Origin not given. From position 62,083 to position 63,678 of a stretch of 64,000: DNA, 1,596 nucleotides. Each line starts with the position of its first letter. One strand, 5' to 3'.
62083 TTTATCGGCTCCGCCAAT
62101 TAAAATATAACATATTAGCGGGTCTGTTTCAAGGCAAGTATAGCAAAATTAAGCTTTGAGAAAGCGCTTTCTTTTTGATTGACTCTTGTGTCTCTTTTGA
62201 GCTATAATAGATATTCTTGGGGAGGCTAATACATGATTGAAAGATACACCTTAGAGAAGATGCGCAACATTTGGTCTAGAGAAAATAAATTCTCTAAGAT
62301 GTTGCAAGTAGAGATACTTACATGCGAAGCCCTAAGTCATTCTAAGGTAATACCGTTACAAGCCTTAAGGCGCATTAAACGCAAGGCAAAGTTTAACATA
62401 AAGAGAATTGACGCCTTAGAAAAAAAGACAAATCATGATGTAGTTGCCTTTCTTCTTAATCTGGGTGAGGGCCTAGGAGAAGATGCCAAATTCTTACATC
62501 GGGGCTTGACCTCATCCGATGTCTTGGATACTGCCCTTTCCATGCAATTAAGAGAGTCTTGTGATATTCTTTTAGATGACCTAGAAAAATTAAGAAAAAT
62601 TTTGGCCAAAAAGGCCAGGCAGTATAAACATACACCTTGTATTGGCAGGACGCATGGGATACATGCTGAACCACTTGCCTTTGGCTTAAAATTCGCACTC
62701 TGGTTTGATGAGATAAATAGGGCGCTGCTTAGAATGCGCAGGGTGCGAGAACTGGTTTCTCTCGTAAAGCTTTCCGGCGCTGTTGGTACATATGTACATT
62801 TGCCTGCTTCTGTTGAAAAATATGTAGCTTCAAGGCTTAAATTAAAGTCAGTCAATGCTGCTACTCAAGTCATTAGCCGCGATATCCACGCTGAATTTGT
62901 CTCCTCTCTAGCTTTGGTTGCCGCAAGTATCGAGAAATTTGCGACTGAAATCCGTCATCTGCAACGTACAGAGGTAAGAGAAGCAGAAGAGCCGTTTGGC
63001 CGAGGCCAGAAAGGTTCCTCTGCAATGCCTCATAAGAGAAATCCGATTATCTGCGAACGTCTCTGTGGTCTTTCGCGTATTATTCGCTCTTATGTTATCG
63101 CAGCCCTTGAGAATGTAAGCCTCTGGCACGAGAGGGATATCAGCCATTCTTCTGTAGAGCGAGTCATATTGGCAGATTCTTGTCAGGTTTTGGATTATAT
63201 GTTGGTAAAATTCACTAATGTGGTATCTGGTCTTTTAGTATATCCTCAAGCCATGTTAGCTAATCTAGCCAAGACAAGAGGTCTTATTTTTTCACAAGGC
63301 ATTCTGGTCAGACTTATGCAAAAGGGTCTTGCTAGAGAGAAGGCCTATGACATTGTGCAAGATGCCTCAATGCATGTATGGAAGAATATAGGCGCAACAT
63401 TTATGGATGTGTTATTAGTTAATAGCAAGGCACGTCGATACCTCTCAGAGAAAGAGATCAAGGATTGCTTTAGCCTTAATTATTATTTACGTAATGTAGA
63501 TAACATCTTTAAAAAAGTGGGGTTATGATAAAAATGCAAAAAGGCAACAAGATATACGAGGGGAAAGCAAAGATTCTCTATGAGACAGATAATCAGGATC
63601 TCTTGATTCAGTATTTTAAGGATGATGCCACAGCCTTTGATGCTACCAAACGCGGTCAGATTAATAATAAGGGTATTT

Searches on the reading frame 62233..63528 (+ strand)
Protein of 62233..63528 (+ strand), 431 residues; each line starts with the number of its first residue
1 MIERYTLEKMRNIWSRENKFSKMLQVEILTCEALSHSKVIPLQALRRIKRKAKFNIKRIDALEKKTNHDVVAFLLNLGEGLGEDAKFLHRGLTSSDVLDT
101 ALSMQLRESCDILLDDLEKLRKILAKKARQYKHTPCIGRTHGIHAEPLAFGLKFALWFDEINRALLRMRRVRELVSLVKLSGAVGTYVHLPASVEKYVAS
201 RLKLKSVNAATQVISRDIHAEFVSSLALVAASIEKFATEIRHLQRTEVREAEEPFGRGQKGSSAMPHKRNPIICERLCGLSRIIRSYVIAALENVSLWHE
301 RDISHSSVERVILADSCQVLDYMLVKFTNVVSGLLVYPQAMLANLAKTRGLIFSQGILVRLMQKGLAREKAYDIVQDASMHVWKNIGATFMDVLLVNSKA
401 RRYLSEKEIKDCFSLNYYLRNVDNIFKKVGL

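Call 87: search_protein_families(library=pfam, proteins=[window:62233-63528:+], max_evalue=0.001)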
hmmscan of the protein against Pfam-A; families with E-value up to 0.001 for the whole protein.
window:62233-63528:+ (431 aa): 2 families
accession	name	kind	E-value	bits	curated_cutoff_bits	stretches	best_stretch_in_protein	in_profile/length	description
PF00206.25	Lyase_1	-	3.7e-55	188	27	1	7-281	7-307/312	Lyase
PF10397.14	ADSL_C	-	4.4e-21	75.4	32.7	1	350-429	1-79/79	Adenylosuccinate lyase C-terminus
